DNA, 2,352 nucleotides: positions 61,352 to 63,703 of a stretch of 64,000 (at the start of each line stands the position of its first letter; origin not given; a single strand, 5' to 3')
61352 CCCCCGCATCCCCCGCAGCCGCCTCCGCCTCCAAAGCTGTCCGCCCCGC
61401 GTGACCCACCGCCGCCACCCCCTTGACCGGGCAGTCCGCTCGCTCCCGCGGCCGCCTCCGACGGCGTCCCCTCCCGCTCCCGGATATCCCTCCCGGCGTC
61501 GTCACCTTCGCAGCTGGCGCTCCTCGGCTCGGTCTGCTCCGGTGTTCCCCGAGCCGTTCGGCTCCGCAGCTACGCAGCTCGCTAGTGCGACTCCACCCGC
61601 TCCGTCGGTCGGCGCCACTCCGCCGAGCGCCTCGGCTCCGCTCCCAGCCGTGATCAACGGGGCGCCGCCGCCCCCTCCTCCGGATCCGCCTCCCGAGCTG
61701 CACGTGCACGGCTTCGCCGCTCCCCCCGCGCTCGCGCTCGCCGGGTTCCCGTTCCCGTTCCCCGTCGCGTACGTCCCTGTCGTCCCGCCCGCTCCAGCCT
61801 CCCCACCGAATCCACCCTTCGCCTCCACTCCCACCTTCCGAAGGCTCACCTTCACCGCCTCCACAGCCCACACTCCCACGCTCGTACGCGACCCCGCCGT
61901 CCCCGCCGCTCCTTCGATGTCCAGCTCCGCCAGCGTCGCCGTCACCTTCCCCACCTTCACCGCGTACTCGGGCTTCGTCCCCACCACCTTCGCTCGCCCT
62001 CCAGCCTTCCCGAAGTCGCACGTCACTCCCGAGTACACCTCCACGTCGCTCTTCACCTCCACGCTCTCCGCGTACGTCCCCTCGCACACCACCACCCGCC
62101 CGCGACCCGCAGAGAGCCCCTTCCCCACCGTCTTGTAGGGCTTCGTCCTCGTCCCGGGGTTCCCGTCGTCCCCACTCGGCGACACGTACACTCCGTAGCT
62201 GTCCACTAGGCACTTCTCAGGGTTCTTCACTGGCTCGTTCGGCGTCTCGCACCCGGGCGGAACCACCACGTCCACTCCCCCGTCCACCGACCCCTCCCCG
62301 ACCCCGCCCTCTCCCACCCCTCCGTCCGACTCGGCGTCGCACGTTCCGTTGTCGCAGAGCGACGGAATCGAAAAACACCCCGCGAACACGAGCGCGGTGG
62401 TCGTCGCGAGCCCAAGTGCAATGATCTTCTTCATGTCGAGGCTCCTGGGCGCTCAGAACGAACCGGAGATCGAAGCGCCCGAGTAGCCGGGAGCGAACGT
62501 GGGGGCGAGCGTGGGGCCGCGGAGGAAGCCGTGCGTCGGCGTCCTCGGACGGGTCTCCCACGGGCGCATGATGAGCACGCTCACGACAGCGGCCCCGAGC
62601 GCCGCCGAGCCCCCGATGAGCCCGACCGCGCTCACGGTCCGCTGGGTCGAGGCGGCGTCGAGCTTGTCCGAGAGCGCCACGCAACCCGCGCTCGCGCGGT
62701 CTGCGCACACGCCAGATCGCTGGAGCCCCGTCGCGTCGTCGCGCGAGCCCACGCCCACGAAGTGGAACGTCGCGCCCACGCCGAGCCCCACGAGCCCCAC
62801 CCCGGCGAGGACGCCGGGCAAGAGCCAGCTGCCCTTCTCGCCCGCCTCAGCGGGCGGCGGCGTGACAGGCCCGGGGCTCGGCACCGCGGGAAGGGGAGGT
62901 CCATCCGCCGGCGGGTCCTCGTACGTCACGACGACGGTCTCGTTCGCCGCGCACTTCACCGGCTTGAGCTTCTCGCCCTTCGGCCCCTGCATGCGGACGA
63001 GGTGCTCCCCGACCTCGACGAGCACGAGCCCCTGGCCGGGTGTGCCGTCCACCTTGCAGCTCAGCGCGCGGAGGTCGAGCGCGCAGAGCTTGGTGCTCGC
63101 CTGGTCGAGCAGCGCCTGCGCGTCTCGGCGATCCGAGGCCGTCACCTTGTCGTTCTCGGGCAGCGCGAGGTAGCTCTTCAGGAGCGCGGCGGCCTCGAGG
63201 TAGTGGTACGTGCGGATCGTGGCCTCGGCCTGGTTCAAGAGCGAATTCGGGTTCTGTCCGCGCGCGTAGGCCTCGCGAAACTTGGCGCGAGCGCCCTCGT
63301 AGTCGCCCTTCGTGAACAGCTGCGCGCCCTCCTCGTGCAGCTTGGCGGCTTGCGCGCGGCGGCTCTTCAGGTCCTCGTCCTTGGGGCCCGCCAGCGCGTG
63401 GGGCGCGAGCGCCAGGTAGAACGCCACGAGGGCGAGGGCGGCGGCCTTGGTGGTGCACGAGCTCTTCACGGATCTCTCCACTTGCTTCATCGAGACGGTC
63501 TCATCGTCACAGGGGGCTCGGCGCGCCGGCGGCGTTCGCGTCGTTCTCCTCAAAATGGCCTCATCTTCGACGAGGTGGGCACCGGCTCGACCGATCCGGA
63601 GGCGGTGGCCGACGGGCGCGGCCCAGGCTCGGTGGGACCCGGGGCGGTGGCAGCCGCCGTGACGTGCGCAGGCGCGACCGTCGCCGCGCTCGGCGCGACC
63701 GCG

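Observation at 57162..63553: Minus-strand cluster of two PEGA/TPR membrane proteins bracketing three tandem beta-helix/Gly-rich repeat lipoprotein genes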

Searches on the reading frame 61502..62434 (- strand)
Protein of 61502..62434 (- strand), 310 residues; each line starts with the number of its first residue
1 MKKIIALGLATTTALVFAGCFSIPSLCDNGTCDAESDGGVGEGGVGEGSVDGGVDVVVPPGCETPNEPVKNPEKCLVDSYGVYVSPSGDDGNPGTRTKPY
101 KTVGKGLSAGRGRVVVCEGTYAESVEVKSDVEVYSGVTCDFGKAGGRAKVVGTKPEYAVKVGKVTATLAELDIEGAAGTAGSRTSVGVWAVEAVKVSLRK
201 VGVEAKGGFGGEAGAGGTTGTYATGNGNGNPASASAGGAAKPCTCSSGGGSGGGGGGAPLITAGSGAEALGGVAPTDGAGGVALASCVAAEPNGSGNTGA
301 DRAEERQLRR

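Call 5: search_protein_families(library=pfam, proteins=[window:61502-62434:-], max_evalue=0.1)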
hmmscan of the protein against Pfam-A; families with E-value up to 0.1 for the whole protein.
window:61502-62434:- (310 aa): 1 family
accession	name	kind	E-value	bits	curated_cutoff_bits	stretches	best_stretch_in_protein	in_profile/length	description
PF07602.17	DUF1565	-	6.3e-05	22.9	20.3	1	87-139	2-56/257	Protein of unknown function (DUF1565)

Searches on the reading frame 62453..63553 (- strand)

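Call 5: search_protein_families(library=pfam, proteins=[window:62453-63553:-], max_evalue=0.1)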
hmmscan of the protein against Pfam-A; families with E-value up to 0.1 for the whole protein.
window:62453-63553:- (366 aa): 0 families

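Call 10: search_protein_families(library=ncbifam, proteins=[window:62453-63553:-], max_evalue=0.1)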
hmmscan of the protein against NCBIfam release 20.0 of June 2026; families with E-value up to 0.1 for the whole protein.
window:62453-63553:- (366 aa): 2 families
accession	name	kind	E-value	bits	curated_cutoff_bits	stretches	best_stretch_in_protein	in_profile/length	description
TIGR03302.1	OM_YfiO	subfamily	0.024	14.1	81.4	1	57-131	21-99/239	outer membrane protein assembly factor BamD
NF042912.1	Amuc_1098_fam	equivalog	0.076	11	750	1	63-125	35-95/805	Amuc_1098 family type IV pilus outer membrane protein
